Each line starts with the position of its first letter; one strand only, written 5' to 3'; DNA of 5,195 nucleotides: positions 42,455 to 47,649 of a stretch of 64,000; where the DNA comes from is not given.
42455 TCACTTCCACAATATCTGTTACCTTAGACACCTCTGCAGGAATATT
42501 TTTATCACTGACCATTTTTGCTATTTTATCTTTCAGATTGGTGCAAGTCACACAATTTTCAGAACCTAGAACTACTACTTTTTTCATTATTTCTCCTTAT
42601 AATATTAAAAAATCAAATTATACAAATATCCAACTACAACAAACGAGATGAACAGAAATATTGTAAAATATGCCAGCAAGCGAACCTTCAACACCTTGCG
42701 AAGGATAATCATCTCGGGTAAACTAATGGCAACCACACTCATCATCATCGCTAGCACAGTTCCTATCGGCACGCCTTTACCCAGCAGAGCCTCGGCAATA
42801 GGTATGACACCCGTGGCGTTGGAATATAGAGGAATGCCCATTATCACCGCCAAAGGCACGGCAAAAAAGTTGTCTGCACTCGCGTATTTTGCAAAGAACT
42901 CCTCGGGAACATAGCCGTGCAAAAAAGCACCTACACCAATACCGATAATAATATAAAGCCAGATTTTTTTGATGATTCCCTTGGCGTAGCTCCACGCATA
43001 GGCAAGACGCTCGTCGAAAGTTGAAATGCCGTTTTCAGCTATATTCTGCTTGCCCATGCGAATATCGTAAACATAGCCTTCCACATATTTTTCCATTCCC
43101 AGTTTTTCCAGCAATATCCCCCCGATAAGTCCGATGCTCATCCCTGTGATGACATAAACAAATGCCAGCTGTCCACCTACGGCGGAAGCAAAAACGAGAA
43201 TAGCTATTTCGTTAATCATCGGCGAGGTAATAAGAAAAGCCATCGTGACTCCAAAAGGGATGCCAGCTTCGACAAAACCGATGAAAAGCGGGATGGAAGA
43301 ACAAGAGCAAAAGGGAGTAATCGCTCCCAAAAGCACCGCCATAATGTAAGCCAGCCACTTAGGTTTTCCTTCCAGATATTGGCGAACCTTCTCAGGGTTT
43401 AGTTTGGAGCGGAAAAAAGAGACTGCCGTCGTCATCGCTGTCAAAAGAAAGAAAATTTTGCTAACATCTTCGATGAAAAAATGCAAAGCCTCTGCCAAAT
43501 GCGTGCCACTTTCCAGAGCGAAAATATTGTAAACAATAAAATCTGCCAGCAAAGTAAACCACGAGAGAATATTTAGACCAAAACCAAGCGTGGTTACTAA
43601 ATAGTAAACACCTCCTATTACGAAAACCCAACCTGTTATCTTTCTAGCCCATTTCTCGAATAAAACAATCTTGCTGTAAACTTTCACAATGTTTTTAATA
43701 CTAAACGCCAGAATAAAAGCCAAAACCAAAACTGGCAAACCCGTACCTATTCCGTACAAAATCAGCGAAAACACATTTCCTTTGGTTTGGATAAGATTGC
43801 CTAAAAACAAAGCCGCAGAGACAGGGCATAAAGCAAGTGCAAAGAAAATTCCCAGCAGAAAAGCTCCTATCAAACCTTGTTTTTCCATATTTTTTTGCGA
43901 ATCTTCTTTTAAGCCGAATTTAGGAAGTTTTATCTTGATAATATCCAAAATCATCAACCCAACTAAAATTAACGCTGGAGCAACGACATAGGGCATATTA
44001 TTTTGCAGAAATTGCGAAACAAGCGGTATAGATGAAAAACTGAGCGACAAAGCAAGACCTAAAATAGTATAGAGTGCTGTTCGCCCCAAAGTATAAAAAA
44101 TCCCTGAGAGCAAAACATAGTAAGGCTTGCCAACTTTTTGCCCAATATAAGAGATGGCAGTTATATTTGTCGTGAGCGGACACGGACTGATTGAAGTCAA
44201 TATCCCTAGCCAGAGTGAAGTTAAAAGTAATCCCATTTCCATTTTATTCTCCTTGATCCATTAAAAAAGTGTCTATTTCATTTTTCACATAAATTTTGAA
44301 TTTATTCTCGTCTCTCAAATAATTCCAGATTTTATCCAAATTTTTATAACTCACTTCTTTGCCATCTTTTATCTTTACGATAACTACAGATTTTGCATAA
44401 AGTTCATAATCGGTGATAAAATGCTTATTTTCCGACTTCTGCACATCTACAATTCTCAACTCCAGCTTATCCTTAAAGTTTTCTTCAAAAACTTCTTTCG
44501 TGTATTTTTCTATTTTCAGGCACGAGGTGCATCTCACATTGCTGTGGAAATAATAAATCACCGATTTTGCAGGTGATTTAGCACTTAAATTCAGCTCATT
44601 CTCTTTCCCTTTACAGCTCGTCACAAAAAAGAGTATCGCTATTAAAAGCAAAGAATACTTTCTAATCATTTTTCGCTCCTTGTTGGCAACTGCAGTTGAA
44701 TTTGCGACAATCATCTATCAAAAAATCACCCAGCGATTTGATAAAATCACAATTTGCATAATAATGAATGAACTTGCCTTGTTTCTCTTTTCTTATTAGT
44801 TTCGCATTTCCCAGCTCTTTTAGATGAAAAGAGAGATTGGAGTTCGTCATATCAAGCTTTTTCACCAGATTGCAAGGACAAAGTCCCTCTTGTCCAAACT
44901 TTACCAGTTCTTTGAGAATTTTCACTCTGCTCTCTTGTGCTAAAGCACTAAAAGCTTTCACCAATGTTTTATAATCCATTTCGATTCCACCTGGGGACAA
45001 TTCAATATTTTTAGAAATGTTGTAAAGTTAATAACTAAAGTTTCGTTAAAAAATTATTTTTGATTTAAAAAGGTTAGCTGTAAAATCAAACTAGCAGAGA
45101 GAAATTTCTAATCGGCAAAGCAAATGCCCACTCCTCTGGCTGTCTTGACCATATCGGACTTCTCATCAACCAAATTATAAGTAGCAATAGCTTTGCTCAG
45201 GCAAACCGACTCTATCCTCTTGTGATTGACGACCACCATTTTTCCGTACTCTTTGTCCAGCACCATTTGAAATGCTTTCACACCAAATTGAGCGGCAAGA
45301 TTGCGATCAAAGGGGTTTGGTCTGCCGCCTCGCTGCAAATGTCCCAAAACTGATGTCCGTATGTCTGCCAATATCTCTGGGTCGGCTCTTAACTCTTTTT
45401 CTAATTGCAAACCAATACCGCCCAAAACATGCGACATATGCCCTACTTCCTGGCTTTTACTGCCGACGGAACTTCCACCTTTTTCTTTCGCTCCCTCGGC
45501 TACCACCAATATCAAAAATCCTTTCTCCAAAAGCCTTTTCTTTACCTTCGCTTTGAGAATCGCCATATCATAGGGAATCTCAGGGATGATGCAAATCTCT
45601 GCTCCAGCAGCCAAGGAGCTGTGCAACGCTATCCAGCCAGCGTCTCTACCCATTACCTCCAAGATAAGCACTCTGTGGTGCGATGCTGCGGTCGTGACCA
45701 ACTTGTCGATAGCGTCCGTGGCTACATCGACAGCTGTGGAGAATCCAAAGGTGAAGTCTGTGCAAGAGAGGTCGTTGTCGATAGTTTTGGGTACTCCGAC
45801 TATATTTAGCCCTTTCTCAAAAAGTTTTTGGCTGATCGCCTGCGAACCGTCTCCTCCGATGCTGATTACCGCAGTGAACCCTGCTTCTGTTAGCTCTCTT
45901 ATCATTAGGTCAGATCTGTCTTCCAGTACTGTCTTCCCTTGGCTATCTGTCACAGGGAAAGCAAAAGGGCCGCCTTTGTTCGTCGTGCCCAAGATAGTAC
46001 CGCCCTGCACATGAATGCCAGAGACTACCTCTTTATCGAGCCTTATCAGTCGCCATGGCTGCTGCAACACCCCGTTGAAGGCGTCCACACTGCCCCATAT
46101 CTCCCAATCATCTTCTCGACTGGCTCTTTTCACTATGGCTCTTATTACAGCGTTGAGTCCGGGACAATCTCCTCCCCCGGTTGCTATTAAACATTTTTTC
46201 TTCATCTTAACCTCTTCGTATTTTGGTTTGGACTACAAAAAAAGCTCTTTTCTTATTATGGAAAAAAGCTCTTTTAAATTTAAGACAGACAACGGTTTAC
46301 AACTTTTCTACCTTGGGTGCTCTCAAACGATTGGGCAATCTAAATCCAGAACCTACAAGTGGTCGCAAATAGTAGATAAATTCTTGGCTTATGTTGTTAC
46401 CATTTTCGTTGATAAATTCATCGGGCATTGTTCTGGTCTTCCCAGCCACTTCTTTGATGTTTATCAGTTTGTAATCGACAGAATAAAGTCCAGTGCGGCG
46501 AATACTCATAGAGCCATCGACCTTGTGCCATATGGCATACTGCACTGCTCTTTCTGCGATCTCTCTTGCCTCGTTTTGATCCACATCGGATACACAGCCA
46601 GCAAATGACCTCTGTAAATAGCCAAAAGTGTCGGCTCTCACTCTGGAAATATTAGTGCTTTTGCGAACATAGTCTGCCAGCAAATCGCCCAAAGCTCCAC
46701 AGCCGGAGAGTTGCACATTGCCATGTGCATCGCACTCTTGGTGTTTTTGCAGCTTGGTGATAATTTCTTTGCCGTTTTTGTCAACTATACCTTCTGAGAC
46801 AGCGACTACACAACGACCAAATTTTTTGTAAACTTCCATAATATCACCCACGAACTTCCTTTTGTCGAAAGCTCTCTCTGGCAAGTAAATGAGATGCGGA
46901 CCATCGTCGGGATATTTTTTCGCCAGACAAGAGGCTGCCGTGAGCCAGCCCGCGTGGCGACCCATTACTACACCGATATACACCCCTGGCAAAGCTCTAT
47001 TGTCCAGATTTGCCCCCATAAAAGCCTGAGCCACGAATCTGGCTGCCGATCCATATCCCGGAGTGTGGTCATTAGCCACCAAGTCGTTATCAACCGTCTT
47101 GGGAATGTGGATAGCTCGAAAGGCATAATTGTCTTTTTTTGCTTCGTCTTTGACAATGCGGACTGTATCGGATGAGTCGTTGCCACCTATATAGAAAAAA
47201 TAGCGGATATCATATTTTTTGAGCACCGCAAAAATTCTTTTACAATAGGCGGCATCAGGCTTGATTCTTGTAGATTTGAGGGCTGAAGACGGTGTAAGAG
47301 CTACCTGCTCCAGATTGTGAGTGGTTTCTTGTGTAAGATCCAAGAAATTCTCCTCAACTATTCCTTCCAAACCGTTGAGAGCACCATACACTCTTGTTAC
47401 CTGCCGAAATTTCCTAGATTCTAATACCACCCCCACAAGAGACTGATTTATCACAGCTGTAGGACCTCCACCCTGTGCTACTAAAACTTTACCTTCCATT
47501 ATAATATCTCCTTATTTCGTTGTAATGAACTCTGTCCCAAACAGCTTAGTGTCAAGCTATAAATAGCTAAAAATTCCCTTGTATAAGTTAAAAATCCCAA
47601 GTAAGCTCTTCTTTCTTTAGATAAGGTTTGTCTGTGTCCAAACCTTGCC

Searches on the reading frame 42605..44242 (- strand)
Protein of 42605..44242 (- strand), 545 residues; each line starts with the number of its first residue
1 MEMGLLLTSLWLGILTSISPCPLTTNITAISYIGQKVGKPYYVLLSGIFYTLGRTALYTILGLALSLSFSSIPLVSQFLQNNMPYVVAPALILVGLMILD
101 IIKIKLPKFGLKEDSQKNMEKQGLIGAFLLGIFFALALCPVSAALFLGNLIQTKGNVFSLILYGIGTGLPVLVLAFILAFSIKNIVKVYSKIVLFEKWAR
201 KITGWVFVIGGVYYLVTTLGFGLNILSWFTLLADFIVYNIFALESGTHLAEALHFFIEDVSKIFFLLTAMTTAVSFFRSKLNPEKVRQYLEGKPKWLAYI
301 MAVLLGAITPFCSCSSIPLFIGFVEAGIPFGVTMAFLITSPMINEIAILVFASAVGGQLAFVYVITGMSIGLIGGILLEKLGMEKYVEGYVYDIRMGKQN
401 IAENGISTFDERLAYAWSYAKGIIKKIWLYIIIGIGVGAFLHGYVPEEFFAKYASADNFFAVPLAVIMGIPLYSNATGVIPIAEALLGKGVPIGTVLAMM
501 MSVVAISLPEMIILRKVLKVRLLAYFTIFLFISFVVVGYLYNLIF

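Call 76: search_protein_families(library=pfam, proteins=[window:42605-44242:-], max_evalue=1e-8)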
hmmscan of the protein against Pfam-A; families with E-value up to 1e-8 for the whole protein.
window:42605-44242:- (545 aa): 1 family
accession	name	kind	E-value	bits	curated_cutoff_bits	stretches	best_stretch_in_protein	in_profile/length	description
PF03773.19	ArsP_1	-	2.6e-69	234.1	32.3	1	248-542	1-293/294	Predicted permease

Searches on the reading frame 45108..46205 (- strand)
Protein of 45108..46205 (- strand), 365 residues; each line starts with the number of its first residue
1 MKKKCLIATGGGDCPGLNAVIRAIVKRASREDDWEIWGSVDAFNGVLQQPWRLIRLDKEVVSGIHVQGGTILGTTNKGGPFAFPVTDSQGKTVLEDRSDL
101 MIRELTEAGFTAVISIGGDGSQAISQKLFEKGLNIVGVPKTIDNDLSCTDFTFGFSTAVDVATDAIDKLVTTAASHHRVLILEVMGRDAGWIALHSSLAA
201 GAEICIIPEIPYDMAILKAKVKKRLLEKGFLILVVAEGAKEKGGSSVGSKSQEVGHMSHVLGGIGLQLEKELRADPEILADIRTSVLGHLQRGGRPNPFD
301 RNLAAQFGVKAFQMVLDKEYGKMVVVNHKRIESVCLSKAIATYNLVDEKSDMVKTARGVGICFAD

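Call 76: search_protein_families(library=pfam, proteins=[window:45108-46205:-], max_evalue=1e-8)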
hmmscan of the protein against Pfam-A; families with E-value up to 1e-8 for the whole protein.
window:45108-46205:- (365 aa): 1 family
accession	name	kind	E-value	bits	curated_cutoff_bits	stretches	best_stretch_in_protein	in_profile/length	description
PF00365.25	PFK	-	4.8e-89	298.8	30.9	1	5-314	2-276/277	Phosphofructokinase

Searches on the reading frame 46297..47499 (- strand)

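Call 76: search_protein_families(library=pfam, proteins=[window:46297-47499:-], max_evalue=1e-8)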
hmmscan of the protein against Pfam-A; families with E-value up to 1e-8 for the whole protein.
window:46297-47499:- (400 aa): 1 family
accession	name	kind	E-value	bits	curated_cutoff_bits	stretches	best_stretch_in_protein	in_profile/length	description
PF00365.25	PFK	-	5.3e-48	164.2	30.9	1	4-320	1-275/277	Phosphofructokinase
